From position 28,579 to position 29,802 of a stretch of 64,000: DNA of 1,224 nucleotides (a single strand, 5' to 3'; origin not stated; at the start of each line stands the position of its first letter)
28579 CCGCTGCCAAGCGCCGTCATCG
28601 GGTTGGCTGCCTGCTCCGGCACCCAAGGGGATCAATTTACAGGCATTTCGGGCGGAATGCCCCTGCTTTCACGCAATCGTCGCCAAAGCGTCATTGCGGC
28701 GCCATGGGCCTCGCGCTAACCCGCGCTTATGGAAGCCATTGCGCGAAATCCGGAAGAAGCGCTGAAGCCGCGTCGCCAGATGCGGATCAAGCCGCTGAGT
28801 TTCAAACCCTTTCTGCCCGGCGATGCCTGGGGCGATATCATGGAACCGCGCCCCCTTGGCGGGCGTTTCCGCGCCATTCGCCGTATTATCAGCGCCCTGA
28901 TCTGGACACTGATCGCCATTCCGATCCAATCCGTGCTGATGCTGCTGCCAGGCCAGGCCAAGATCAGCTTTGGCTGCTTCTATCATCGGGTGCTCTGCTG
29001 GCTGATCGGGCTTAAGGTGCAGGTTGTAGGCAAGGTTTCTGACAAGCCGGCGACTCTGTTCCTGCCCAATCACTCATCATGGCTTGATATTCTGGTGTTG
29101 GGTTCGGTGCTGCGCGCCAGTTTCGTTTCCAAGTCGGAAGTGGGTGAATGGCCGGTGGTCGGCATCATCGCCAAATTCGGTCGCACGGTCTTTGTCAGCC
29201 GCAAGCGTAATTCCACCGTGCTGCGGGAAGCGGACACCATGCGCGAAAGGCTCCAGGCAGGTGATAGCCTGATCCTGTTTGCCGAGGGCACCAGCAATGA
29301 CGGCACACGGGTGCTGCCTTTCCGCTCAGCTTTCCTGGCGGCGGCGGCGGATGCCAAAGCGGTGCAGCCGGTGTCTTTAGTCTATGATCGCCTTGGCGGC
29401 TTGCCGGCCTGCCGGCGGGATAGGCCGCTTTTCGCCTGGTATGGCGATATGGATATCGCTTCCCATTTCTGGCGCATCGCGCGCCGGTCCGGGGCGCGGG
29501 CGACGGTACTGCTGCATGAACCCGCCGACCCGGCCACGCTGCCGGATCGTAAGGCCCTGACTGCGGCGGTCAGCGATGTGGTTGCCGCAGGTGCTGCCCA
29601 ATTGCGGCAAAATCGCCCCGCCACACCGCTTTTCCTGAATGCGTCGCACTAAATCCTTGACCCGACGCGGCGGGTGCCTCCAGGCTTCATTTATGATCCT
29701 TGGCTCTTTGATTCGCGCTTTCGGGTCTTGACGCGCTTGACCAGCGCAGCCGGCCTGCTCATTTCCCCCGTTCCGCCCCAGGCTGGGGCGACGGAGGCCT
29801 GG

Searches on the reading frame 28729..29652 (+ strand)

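Call 19: search_protein_families(library=pfam, proteins=[window:28729-29652:+])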
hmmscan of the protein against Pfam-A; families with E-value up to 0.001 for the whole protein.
window:28729-29652:+ (307 aa): 1 family
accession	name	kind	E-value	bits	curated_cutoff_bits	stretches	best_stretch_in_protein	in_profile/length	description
PF01553.26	Acyltransferase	-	4.8e-20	72.2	23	1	99-212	4-126/132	Acyltransferase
